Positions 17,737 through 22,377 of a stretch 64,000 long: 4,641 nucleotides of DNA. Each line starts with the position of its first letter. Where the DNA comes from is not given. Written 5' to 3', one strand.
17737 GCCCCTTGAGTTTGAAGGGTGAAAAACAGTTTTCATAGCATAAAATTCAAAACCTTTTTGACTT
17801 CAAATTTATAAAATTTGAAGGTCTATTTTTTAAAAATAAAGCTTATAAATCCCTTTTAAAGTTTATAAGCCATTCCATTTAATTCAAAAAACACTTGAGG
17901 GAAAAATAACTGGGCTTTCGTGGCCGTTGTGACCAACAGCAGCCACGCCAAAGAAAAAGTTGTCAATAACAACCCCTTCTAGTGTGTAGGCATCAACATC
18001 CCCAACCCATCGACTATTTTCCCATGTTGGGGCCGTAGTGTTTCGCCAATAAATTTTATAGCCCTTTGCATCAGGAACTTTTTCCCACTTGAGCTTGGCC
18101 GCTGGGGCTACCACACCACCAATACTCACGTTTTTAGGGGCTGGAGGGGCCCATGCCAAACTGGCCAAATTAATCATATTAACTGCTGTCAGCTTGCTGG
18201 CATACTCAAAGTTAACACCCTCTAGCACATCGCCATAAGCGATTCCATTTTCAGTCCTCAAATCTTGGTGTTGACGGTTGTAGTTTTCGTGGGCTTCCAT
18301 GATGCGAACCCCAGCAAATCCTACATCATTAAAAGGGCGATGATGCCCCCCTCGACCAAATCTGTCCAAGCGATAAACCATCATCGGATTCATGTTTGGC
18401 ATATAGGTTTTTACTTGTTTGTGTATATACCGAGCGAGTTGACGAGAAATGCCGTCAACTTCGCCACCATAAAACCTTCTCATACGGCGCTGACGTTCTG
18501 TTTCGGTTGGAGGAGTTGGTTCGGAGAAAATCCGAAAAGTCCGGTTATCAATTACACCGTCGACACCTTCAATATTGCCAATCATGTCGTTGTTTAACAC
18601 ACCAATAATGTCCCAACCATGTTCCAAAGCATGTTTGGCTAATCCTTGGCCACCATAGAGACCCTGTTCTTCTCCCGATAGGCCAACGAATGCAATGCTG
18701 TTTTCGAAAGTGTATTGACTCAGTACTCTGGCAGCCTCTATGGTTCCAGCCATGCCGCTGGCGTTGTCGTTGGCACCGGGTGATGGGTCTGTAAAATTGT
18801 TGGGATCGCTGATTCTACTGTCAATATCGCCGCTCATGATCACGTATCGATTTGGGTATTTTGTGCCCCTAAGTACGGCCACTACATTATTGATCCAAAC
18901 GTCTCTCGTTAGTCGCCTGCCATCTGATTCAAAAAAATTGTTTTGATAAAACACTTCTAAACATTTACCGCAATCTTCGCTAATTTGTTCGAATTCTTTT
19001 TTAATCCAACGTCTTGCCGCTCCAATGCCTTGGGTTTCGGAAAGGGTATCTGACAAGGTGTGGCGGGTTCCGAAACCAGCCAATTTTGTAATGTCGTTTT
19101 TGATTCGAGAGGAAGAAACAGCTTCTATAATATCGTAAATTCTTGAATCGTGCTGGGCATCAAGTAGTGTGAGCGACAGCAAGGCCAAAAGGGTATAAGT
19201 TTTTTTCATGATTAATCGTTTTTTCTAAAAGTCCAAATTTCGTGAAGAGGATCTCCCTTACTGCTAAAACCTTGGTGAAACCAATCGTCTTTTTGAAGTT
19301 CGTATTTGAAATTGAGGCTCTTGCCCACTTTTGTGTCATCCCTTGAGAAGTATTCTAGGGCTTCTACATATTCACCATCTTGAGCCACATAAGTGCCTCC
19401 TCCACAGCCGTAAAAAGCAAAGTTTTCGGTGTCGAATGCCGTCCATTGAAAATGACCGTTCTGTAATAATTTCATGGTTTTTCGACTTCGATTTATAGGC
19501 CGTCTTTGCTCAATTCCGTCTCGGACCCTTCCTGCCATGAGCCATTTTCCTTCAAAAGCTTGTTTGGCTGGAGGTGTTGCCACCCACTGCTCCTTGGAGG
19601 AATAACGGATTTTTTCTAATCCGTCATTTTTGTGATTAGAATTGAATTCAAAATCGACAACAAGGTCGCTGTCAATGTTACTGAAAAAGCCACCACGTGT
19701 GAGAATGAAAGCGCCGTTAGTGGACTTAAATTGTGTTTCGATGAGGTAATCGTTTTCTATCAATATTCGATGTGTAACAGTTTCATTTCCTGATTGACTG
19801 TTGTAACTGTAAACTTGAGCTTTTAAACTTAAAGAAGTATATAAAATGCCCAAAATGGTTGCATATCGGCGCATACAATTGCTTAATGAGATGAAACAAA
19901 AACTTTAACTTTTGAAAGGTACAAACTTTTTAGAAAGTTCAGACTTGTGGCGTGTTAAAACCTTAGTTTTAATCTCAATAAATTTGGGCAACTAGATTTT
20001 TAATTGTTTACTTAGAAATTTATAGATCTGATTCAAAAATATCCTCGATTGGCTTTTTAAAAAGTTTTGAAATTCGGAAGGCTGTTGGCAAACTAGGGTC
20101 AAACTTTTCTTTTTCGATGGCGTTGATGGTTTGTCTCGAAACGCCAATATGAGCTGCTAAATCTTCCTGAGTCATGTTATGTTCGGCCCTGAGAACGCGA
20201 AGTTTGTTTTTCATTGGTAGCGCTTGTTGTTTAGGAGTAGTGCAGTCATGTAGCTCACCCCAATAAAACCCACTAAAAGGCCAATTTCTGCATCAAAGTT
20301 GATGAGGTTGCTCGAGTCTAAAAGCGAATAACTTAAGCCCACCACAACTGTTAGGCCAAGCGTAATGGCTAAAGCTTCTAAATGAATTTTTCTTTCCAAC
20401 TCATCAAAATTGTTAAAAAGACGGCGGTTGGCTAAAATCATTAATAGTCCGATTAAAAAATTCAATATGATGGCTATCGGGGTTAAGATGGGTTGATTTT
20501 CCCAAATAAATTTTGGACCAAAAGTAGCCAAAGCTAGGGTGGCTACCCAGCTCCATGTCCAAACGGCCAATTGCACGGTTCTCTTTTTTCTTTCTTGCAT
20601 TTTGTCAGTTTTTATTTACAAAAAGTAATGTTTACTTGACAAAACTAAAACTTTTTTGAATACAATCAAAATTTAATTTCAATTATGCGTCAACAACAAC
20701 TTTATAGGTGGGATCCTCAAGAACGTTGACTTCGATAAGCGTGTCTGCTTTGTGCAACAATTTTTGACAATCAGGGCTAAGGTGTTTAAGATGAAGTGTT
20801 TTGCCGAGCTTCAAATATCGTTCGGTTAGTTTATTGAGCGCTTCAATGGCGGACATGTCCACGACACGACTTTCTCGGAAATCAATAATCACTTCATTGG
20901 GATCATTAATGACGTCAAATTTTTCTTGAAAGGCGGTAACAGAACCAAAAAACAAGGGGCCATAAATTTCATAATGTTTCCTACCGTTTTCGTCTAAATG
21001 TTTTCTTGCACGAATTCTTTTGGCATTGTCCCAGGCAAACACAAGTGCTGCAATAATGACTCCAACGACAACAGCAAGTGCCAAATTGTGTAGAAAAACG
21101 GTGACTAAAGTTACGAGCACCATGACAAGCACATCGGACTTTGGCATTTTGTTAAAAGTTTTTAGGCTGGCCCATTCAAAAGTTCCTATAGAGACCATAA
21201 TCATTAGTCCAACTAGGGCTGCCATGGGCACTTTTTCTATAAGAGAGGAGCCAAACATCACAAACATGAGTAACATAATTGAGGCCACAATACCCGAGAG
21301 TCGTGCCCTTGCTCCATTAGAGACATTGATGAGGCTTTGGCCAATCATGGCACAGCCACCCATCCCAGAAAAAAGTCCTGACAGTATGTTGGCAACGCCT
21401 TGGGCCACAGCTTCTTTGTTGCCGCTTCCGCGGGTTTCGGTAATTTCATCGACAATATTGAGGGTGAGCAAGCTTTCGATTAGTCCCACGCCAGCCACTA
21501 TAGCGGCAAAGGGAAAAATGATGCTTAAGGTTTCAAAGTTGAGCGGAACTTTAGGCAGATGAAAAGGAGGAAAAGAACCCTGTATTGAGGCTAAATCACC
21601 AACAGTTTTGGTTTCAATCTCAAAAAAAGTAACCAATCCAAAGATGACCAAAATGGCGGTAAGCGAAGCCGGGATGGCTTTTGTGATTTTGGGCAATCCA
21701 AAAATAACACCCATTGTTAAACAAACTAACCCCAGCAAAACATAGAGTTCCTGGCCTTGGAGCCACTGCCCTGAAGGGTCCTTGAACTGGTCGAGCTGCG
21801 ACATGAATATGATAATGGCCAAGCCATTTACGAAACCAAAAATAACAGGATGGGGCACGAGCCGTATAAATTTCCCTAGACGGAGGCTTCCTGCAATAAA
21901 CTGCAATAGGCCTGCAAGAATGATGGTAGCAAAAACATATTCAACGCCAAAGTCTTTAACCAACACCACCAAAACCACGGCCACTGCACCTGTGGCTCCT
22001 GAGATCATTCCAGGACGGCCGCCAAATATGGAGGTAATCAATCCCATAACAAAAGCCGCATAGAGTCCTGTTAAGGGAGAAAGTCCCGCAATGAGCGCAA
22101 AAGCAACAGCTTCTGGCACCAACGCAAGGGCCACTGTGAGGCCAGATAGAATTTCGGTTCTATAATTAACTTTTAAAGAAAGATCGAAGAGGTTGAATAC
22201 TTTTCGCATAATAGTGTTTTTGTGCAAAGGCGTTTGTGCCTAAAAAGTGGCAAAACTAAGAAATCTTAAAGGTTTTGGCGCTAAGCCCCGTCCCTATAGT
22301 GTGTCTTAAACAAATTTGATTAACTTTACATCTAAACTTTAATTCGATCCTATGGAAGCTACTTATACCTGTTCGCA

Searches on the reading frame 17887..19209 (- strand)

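Call 34: search_protein_families(library=pfam, proteins=[window:17887-19209:-], max_evalue=0.00001)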
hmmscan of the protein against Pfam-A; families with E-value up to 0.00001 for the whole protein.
window:17887-19209:- (441 aa): 1 family
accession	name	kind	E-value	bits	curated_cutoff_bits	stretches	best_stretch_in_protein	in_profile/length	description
PF04389.22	Peptidase_M28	-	1.1e-21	77.9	21.3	1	108-315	1-169/193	Peptidase family M28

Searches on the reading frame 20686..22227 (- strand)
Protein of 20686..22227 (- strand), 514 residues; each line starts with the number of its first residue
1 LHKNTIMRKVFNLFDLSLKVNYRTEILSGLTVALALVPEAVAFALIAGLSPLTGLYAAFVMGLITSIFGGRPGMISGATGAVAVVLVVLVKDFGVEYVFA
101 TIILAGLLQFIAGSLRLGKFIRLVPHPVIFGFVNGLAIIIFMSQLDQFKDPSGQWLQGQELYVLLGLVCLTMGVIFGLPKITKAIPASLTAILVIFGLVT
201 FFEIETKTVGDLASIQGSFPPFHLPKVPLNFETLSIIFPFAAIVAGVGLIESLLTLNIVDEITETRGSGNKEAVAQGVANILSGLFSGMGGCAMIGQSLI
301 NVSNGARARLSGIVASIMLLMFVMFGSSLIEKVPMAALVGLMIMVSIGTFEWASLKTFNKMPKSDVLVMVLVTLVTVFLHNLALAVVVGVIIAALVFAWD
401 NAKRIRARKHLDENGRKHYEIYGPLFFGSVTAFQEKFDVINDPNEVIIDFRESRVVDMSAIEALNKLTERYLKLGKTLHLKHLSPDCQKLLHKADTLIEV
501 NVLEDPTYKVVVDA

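Call 10: search_protein_families(library=pfam, proteins=[window:20686-22227:-], max_evalue=0.001)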
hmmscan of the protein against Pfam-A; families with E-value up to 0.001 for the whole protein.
window:20686-22227:- (514 aa): 3 families
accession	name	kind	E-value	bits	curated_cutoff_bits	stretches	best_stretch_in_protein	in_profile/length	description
PF00916.26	Sulfate_transp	-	1.3e-56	192.5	23.2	1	24-371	3-379/380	Sulfate permease family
PF01740.26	STAS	-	3e-08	33.8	22.6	1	419-500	13-97/106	STAS domain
PF16983.11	MFS_MOT1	-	8.1e-07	29.8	30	1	268-346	28-108/111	Molybdate transporter of MFS superfamily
